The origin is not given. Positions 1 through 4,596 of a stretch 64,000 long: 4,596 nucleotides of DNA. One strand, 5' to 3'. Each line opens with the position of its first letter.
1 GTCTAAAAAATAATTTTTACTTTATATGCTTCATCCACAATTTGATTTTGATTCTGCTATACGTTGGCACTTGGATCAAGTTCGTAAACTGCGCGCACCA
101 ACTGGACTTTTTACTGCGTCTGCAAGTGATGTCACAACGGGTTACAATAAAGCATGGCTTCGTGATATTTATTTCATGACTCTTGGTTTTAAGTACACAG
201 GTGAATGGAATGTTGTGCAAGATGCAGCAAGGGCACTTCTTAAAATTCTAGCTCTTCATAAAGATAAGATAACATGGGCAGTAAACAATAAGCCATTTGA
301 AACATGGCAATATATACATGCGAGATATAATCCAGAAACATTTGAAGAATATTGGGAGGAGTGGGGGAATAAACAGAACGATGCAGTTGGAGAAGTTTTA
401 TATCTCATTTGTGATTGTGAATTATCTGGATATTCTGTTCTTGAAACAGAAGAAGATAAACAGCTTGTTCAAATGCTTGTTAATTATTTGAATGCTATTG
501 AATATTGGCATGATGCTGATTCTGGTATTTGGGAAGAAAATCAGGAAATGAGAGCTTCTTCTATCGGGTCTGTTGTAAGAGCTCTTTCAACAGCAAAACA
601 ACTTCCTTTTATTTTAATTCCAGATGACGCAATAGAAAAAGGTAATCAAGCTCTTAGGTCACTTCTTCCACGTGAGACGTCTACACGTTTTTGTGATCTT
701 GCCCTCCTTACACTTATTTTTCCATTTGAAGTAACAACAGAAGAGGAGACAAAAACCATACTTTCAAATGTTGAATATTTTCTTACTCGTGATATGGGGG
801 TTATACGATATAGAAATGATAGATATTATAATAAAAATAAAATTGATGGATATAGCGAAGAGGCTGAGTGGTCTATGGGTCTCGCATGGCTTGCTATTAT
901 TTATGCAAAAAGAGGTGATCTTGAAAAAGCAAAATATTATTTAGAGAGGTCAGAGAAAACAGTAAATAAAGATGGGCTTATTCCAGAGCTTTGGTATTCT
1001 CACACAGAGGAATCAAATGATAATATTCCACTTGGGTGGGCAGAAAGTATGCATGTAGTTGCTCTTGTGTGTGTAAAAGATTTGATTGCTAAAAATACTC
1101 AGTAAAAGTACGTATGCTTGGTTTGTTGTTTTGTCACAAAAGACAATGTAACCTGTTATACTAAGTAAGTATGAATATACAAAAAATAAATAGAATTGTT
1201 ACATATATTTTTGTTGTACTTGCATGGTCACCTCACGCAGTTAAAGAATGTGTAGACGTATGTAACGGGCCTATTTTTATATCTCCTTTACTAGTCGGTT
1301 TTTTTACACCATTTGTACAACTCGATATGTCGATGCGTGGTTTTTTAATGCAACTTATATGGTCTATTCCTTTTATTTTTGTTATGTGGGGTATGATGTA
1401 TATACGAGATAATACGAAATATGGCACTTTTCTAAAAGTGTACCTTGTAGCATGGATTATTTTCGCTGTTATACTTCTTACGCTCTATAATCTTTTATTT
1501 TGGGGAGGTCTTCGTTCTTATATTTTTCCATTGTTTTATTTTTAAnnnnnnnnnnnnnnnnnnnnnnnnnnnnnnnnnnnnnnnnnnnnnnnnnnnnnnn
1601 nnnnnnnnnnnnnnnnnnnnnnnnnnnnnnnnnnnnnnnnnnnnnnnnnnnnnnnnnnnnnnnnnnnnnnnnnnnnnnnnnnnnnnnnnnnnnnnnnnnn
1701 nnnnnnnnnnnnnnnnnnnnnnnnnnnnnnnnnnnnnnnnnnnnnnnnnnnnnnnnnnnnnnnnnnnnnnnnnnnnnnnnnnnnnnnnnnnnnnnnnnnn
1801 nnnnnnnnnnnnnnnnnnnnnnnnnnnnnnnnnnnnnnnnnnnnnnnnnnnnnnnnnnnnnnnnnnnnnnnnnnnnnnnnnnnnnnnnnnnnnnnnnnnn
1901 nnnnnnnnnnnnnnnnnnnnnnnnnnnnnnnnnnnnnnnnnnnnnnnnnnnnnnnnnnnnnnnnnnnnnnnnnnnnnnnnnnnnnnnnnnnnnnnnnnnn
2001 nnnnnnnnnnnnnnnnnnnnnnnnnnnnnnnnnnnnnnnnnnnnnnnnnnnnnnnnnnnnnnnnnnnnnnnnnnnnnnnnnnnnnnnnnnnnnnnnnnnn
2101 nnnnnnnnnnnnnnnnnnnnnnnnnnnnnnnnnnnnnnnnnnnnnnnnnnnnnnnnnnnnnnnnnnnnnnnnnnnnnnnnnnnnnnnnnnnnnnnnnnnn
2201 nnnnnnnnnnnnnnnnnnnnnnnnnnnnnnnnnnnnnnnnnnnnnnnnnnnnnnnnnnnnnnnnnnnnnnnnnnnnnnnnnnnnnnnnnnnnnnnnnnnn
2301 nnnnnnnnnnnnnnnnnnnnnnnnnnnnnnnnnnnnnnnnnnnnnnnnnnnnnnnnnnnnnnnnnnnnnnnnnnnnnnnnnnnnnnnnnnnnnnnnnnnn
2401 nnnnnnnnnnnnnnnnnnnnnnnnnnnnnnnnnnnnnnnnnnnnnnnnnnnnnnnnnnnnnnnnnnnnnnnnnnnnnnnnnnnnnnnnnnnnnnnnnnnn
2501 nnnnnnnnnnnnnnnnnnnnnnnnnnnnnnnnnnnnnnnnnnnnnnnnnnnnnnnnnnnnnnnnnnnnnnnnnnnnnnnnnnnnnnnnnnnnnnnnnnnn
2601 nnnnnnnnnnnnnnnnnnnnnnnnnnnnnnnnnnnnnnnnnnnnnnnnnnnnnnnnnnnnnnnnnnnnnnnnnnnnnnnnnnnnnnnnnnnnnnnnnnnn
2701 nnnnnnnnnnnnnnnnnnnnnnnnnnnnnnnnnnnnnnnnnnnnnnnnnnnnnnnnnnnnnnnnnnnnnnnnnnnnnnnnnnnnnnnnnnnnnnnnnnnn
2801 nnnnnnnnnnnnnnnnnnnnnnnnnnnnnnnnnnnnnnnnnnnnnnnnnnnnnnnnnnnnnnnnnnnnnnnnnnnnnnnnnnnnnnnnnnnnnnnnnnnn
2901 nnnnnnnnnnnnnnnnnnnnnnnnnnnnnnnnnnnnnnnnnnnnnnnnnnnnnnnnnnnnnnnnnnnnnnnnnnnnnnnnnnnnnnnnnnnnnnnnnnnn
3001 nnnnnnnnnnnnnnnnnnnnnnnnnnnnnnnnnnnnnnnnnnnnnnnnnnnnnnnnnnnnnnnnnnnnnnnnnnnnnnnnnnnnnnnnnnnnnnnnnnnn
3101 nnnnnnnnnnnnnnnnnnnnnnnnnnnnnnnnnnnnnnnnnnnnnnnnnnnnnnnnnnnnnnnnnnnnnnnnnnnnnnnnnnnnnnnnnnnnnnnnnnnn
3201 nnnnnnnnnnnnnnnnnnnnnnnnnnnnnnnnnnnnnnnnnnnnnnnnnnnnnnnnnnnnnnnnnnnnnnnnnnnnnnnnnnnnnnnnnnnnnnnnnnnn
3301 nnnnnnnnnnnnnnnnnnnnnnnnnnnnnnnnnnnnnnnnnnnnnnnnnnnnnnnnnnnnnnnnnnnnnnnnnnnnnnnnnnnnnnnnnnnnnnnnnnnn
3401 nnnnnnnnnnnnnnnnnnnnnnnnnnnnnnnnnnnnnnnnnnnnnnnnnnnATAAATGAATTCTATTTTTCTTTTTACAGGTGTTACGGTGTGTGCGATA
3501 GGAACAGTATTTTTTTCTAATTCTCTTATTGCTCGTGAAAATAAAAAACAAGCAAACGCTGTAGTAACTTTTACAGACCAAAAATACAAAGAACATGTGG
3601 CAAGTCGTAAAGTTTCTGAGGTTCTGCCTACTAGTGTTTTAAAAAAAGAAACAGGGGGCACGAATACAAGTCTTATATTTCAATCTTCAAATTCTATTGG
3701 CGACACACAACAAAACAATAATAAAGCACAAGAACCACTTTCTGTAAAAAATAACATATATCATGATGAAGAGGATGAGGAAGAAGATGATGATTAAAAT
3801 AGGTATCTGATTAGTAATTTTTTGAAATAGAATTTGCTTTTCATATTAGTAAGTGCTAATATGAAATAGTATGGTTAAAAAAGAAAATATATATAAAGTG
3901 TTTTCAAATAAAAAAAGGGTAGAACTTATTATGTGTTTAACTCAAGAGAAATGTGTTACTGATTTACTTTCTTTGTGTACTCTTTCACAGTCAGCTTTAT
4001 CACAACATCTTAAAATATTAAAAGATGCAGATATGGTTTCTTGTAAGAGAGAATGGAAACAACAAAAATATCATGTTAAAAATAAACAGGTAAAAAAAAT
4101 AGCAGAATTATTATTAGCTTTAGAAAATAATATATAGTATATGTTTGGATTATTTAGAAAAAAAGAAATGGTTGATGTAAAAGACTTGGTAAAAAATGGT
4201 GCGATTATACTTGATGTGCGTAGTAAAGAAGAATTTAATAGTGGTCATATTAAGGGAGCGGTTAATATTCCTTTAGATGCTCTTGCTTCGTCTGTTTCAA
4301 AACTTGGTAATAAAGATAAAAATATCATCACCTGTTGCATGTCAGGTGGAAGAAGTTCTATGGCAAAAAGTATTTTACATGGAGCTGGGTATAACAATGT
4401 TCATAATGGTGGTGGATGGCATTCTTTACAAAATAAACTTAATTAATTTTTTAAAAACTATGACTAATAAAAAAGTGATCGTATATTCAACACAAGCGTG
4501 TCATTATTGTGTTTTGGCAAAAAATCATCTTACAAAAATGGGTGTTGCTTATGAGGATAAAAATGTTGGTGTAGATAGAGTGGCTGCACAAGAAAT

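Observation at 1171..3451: NOX-like flavocytochrome paired with a cytochrome b5 in a small fermentative-type genome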

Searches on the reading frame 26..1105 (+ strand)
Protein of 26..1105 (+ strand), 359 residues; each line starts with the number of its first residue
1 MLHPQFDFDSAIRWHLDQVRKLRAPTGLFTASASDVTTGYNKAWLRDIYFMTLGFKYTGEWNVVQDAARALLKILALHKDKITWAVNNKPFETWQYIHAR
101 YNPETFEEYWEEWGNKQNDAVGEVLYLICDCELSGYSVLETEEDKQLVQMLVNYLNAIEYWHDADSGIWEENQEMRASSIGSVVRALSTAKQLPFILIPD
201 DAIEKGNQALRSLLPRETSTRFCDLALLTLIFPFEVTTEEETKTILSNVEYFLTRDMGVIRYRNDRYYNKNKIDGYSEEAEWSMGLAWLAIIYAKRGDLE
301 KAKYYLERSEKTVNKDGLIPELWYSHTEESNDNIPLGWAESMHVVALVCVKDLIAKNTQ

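Call 3: search_protein_families(library=pfam, proteins=[window:26-1105:+], max_evalue=0.01)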
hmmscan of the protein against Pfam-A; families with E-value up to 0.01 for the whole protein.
window:26-1105:+ (359 aa): 2 families
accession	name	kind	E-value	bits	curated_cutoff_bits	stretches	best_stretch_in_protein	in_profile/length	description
PF00723.27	Glyco_hydro_15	-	5.8e-15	55.6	22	1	24-190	20-192/427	Glycosyl hydrolases family 15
PF07719.23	TPR_2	-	0.0029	18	27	0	286-309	4-27/34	Tetratricopeptide repeat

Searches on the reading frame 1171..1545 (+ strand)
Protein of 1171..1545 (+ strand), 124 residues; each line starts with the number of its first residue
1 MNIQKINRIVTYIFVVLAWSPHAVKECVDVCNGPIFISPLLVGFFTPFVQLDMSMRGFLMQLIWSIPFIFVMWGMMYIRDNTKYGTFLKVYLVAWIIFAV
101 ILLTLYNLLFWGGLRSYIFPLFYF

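Call 3: search_protein_families(library=pfam, proteins=[window:1171-1545:+], max_evalue=0.01)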
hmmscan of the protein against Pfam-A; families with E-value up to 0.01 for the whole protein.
window:1171-1545:+ (124 aa): 1 family
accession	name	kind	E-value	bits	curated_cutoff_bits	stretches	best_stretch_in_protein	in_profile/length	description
PF17647.6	DUF5518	-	0.0038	17.8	27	1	33-109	28-105/116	Family of unknown function (DUF5518)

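Call 4: search_protein_families(library=ncbifam, proteins=[window:1171-1545:+], max_evalue=0.01)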
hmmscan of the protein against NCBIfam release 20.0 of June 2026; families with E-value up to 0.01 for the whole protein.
window:1171-1545:+ (124 aa): 0 families

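Call 46: find_homologous_proteins(query=window:1171-1542:+, max_evalue=0.001)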
Query window:1171-1542:+ (124 aa): 12 proteins with E <= 0.001 among 23 candidates.
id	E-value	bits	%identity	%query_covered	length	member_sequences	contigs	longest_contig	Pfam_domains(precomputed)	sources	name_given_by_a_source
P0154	6.1e-76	271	100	100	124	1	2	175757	-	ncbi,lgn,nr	ncbi:MAG: hypothetical protein KBC41_01590 [Candidatus Pacebacteria bacterium]|nr:hypothetical prote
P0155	5.8e-61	223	74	100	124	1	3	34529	-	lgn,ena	-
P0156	8.5e-49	183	65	100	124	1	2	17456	-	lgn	-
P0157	2.8e-48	182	63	100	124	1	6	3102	-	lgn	-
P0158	1.5e-47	179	65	98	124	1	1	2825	-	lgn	-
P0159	5.2e-44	168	58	100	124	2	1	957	-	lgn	-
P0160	1.7e-43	166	57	100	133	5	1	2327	-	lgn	-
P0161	2.3e-43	166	61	100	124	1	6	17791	-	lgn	-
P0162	5.0e-43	165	59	100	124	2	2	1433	-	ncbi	-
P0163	6.7e-42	161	56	98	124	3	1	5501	-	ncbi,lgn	-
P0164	1.2e-41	160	58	98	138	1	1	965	-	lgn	-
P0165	2.0e-39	153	55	100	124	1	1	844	-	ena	-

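Call 52: predict_structure(alignment_id=A5)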
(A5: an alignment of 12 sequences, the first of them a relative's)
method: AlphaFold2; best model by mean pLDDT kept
length: 124 residues; sequences in the alignment: 12
mean_pLDDT: 50.7   pTM: 0.31
mean pLDDT of the five models: 50.7, 47.8, 47.7, 47.0, 44.6
residues with pLDDT >= 90: 0; 70-90: 3; 50-70: 71; < 50: 50
segments of 3 or more residues with pLDDT < 50: 1-6, 19-57, 120-124
pLDDT, mean of each block of 10 residues (from residue 1): 45 51 37 35 37 49 61 61 54 66 62 54 41
secondary structure, 60 per line:
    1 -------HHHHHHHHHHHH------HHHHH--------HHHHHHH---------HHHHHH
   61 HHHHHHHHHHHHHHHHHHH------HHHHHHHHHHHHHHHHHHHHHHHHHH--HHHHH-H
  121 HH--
elements in order: H8-19 H26-30 H39-45 H55-79 H86-111 H114-118

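Call 53: search_protein_representatives(alignment_id=A5)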
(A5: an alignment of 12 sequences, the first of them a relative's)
Query: 12 sequences, 124 profile positions. Proteins with E-value up to 0.001 (for the whole library): 5; up to 1e-10: 5; up to 1e-30: 1. The best 5 are listed.
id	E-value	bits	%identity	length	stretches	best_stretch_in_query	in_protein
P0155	4.2e-61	221.1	-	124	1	1-124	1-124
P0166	1.0e-27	113.2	-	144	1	2-124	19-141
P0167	3.5e-13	66.3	-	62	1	3-60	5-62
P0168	7.1e-12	62.1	-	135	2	54-124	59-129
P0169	1.1e-11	61.5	-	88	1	41-124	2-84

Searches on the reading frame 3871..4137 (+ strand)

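Call 3: search_protein_families(library=pfam, proteins=[window:3871-4137:+], max_evalue=0.01)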
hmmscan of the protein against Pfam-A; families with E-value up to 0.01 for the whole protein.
window:3871-4137:+ (88 aa): 4 families
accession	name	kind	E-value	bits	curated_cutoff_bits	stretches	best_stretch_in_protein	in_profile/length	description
PF01022.26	HTH_5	-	1.5e-09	38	22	1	14-57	2-46/47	Bacterial regulatory protein, arsR family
PF12840.13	HTH_20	-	0.00071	19.9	27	1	26-56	18-48/51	Helix-turn-helix domain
PF13601.12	HTH_34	-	0.00096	19.7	27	1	25-66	13-54/80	Winged helix DNA-binding domain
PF02002.24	TFIIE_alpha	-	0.0021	18.3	22.9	1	11-66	10-67/105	TFIIE alpha subunit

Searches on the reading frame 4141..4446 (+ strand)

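Call 3: search_protein_families(library=pfam, proteins=[window:4141-4446:+], max_evalue=0.01)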
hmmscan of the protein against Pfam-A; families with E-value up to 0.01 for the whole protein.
window:4141-4446:+ (101 aa): 1 family
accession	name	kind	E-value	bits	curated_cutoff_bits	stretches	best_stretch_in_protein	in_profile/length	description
PF00581.25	Rhodanese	-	5.2e-18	65.8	22.2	1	12-95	4-98/102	Rhodanese-like domain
